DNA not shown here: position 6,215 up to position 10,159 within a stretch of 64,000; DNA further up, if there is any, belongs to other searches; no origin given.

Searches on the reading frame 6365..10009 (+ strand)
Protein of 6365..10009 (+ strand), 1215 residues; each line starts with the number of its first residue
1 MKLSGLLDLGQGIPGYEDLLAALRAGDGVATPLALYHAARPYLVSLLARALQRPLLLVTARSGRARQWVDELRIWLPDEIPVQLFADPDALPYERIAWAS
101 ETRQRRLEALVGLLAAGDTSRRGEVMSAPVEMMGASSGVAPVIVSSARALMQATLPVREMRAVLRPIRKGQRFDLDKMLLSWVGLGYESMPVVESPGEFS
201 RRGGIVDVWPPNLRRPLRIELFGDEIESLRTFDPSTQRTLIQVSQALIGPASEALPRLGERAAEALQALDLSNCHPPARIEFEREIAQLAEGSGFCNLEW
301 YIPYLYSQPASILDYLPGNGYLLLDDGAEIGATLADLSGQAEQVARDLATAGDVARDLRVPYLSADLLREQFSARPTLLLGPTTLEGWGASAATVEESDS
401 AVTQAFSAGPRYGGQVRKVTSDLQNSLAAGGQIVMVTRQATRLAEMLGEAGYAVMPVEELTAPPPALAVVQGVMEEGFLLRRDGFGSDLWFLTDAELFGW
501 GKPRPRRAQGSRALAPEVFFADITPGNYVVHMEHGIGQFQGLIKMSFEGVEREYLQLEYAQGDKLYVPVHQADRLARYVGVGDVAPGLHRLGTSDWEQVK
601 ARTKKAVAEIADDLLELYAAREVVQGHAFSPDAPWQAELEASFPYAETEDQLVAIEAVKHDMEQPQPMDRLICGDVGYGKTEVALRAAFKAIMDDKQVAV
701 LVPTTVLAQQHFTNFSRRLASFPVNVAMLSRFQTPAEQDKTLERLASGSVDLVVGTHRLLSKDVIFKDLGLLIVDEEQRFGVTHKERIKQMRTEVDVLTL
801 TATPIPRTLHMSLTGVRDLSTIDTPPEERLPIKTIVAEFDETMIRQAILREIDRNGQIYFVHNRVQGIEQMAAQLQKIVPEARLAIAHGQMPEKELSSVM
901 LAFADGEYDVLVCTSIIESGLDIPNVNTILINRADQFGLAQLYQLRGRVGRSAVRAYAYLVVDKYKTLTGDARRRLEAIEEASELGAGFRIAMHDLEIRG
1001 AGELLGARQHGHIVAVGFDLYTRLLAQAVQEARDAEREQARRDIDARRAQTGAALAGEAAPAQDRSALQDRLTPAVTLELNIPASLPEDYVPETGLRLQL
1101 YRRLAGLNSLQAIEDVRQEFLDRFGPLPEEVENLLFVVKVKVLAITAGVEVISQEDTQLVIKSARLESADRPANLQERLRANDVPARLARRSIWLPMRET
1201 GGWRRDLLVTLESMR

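Call 37: search_protein_families(library=pfam, proteins=[window:6365-10009:+], max_evalue=0.00001)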
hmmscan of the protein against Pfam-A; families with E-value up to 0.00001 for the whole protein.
window:6365-10009:+ (1215 aa): 6 families
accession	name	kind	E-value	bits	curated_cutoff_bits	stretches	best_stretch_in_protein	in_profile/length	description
PF00270.35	DEAD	-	3e-24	86.1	26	1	649-809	2-164/167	DEAD/DEAH box helicase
PF03461.20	TRCF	-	8.4e-24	84.2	25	1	1080-1165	1-86/95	TRCF domain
PF17757.6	UvrB_inter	-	2.5e-22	79.2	22.9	1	167-253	3-90/91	UvrB interaction domain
PF00271.37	Helicase_C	-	9.5e-22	77.8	23.5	1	848-952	10-109/110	Helicase conserved C-terminal domain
PF02559.22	CarD_TRCF_RID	-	5.3e-20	71.7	23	1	524-579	2-57/57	CarD-like/TRCF RID domain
PF04851.21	ResIII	-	3.1e-09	37.4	22.5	1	649-804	6-162/164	Type III restriction enzyme, res subunit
